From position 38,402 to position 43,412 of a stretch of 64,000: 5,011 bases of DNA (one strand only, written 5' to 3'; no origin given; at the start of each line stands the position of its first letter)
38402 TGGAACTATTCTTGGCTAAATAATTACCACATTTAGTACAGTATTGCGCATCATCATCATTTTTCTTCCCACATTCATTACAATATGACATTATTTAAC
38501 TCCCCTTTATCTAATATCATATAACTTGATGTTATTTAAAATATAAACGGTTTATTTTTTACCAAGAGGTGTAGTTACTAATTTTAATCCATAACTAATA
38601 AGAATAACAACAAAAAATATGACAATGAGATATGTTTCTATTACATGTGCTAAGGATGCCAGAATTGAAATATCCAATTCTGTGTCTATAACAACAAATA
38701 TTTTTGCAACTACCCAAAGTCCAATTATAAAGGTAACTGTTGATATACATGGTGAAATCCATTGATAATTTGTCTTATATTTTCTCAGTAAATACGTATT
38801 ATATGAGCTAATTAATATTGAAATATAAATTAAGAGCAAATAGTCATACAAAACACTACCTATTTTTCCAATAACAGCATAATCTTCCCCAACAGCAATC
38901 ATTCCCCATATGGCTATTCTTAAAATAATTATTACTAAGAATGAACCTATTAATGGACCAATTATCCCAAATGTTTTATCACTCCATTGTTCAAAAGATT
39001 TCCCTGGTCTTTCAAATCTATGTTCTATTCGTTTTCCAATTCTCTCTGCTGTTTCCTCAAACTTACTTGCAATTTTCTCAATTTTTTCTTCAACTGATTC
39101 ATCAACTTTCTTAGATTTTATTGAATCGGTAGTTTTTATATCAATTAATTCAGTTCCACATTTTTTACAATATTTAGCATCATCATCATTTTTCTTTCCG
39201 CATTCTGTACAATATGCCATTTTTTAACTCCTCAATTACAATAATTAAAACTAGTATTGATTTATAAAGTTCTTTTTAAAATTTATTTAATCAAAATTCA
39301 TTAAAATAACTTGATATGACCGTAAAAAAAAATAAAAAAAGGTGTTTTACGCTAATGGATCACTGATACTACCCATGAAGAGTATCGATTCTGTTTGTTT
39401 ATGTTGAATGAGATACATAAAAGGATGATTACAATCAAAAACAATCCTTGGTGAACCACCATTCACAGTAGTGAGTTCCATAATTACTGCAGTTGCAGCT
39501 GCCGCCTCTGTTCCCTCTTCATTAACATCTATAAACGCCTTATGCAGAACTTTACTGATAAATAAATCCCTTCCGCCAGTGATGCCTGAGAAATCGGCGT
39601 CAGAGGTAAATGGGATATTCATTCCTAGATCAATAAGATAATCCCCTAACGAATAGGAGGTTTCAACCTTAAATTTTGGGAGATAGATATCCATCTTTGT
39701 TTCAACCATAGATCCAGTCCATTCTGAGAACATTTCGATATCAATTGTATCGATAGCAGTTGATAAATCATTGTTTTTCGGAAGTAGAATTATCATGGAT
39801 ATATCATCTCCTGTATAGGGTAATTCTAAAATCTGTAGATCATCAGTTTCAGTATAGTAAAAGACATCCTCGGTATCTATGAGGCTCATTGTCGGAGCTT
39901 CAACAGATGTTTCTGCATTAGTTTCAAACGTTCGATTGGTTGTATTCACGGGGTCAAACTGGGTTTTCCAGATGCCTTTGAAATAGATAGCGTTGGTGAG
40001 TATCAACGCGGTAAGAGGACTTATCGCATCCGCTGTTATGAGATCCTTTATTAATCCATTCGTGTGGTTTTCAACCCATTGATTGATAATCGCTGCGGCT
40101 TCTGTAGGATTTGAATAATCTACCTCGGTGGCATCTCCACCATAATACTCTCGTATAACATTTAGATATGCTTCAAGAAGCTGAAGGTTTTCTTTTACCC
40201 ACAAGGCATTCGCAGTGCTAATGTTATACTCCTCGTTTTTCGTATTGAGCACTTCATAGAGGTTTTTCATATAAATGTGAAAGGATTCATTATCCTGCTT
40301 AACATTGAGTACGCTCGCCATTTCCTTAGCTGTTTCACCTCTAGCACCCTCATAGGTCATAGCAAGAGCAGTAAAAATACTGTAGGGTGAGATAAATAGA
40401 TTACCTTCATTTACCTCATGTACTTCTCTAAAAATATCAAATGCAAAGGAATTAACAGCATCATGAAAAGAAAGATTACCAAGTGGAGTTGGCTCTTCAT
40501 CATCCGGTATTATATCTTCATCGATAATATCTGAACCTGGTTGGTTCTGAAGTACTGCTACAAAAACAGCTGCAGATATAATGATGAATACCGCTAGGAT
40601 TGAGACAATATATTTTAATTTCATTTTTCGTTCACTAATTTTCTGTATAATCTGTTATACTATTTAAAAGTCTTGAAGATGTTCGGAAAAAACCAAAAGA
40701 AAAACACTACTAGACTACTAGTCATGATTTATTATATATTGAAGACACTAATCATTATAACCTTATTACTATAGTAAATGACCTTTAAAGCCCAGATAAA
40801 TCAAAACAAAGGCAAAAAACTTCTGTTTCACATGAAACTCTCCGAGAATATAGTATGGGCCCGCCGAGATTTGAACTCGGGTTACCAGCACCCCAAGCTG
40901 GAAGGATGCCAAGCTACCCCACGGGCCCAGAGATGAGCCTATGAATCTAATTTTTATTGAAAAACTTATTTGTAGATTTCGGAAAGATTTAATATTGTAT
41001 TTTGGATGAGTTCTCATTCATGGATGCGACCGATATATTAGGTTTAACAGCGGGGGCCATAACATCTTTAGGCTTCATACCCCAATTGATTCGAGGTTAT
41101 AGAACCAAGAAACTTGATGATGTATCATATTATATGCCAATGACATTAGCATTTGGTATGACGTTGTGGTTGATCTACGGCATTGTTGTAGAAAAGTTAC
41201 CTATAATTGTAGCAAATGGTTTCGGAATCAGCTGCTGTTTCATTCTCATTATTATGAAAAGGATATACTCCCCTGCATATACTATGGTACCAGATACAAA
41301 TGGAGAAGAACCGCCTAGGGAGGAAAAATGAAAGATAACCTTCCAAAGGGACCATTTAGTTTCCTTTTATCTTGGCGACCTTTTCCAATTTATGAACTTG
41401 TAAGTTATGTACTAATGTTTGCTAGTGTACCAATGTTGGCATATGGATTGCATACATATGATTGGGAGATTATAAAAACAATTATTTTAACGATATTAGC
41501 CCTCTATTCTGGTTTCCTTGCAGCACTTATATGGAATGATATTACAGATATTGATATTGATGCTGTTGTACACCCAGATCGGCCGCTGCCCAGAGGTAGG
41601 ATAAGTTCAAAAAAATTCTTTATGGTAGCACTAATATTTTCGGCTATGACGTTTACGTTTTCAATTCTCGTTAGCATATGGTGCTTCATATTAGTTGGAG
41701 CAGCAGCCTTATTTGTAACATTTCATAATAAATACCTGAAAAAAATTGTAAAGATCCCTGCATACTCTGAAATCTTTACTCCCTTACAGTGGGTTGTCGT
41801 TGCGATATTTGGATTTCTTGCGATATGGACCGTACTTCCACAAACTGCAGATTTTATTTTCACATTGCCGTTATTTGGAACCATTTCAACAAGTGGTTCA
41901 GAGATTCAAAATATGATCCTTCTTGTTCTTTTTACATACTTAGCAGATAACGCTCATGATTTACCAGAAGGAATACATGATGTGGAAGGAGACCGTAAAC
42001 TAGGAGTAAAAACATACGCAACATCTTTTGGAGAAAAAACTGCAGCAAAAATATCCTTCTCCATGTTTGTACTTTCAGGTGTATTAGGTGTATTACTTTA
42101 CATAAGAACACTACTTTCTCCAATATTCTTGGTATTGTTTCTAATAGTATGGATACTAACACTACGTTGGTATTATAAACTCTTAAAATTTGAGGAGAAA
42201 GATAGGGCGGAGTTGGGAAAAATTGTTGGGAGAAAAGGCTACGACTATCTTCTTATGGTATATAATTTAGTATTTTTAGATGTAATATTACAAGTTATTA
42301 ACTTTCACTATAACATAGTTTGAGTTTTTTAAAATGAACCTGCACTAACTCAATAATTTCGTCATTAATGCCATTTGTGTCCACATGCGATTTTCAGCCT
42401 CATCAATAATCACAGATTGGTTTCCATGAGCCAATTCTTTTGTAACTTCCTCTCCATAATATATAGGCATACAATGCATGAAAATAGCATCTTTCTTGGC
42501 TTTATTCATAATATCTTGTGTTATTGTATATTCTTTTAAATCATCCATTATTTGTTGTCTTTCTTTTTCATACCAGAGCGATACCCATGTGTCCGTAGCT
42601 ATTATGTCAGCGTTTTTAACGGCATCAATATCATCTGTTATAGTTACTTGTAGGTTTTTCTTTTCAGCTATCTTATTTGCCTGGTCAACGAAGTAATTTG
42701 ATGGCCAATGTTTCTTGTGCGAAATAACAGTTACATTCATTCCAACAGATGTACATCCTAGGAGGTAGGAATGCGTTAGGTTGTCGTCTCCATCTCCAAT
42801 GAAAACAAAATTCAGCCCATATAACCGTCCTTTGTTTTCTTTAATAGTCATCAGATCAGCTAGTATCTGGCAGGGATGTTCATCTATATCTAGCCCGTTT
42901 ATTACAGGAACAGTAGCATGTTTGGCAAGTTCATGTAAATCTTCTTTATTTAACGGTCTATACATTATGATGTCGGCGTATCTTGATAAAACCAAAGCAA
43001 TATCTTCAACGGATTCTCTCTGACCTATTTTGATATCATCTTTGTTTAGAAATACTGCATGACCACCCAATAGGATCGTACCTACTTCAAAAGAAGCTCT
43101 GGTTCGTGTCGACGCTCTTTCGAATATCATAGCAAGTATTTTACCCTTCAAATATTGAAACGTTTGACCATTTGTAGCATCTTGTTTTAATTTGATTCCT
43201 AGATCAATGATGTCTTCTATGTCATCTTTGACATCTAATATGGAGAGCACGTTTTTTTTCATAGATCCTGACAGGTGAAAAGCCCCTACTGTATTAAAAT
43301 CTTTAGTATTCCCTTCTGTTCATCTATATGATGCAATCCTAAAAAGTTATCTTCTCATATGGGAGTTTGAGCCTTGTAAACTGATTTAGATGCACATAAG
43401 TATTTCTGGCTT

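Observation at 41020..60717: ~20-kb island rich in isoprenoid-tailoring enzyme families next to the mevalonate pathway: candidate undescribed lipid/terpenoid modification system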

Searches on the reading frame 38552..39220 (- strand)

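Call 57: search_protein_families(library=pfam, proteins=[window:38552-39220:-], max_evalue=0.0001)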
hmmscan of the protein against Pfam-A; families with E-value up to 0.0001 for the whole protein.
window:38552-39220:- (222 aa): 4 families
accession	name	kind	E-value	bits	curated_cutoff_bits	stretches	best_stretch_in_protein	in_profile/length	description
PF13240.11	Zn_Ribbon_1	-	1.2e-08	34.9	25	1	3-25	1-23/23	zinc-ribbon domain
PF12773.13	DZR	-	1.6e-05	25.4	27.3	1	4-25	1-22/45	Double zinc ribbon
PF24463.1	DUF7577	-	2.9e-05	24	28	1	3-25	4-26/27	Domain of unknown function (DUF7577)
PF13248.11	Zn_ribbon_3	-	3.3e-05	23.6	27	1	1-25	2-26/26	zinc-ribbon domain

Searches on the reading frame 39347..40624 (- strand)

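Call 57: search_protein_families(library=pfam, proteins=[window:39347-40624:-], max_evalue=0.0001)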
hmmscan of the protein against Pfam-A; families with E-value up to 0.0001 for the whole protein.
window:39347-40624:- (425 aa): 1 family
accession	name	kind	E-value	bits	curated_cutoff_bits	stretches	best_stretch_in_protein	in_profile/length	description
PF00079.25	Serpin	-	5.2e-121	404.8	27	1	56-423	2-370/370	Serpin (serine protease inhibitor)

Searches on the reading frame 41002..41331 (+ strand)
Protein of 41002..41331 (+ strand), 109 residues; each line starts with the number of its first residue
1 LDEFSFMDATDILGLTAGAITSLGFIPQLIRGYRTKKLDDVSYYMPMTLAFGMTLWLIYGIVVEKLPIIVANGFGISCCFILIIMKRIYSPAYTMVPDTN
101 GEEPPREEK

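Call 3: search_protein_families(library=pfam, proteins=[window:41002-41331:+], max_evalue=0.01)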
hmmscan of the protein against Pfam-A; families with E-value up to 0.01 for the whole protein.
window:41002-41331:+ (109 aa): 2 families
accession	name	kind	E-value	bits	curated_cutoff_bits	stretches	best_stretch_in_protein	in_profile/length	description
PF04193.19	PQ-loop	-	2.1e-07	31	22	1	11-65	3-57/61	PQ loop repeat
PF03083.21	MtN3_slv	-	6.8e-07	29.7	23.7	1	27-91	20-84/87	Sugar efflux transporter for intercellular exchange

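Call 5: search_protein_families(library=ncbifam, proteins=[window:41002-41331:+], max_evalue=0.001)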
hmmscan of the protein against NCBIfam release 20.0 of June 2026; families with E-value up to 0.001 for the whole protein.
window:41002-41331:+ (109 aa): 2 families
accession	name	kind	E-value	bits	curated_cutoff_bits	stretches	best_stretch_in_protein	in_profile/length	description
NF037968.1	SemiSWEET_2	subfamily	1.9e-22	79.2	80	1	14-87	1-74/76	SemiSWEET transporter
NF037969.1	SemiSWEET_3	subfamily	1.5e-06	28.4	100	1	9-84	10-87/97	SemiSWEET transporter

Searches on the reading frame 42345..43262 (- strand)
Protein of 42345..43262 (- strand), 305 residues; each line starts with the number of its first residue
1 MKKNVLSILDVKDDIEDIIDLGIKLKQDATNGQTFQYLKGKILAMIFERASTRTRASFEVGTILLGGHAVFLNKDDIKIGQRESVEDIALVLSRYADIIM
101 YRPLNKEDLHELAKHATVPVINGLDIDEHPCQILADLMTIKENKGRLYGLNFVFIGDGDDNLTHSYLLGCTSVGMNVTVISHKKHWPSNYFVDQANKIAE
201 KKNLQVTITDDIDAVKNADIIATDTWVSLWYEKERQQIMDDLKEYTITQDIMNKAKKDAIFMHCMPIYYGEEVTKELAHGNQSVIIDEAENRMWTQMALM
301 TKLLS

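Call 3: search_protein_families(library=pfam, proteins=[window:42345-43262:-], max_evalue=0.01)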
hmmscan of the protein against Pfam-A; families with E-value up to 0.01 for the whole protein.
window:42345-43262:- (305 aa): 2 families
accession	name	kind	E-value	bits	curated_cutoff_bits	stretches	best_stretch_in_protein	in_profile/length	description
PF00185.30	OTCace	-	6.3e-49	166.5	29.4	1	149-301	2-155/157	Aspartate/ornithine carbamoyltransferase, Asp/Orn binding domain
PF02729.26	OTCace_N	-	4.1e-45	153.9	29.9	1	3-142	1-148/148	Aspartate/ornithine carbamoyltransferase, carbamoyl-P binding domain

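Call 5: search_protein_families(library=ncbifam, proteins=[window:42345-43262:-], max_evalue=0.001)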
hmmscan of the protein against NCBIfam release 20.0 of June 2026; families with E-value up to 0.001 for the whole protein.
window:42345-43262:- (305 aa): 16 families
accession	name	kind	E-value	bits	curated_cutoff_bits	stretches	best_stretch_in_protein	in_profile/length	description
NF001986.0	PRK00779.1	subfamily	6.5e-105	350.6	306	1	2-304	5-304/307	ornithine carbamoyltransferase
TIGR00658.1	orni_carb_tr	equivalog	1.5e-101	339.6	280.85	1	4-304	2-303/304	ornithine carbamoyltransferase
NF011380.0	PRK14805.1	equivalog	8.8e-84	281.1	421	1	3-305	2-301/302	ornithine carbamoyltransferase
TIGR04384.1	putr_carbamoyl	exception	3.4e-80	269.6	500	1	12-303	10-306/330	putrescine carbamoyltransferase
NF003286.0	PRK04284.1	subfamily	2.8e-74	250.2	515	1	3-302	7-328/332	ornithine carbamoyltransferase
NF002470.0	PRK01713.1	equivalog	2.7e-57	194.7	545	1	5-273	10-283/334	ornithine carbamoyltransferase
NF009213.0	PRK12562.1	subfamily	7.8e-56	189.8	559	1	2-274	6-284/334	ornithine carbamoyltransferase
NF003384.0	PRK04523.1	equivalog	1.8e-45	155.4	288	1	5-304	6-333/336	N-acetylornithine carbamoyltransferase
NF011379.0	PRK14804.1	equivalog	2.6e-45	154.9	373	1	6-304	10-309/311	ornithine carbamoyltransferase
NF002032.1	PRK00856.1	equivalog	1.5e-43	149.1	263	1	4-303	2-296/297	aspartate carbamoyltransferase catalytic subunit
TIGR00670.1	asp_carb_tr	equivalog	2.5e-41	141.8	236.95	1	3-304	1-303/304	aspartate carbamoyltransferase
NF006046.0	PRK08192.1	equivalog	4.6e-30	105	512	1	4-303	8-316/339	aspartate carbamoyltransferase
NF008853.0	PRK11891.1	equivalog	1.2e-24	86.8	560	1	13-304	100-398/430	aspartate carbamoyltransferase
NF010387.0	PRK13814.1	equivalog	4.9e-22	78.2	660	1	12-302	16-301/310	aspartate carbamoyltransferase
NF005538.0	PRK07200.1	equivalog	3.8e-10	39.3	453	1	12-255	32-320/396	knotted carbamoyltransferase YgeW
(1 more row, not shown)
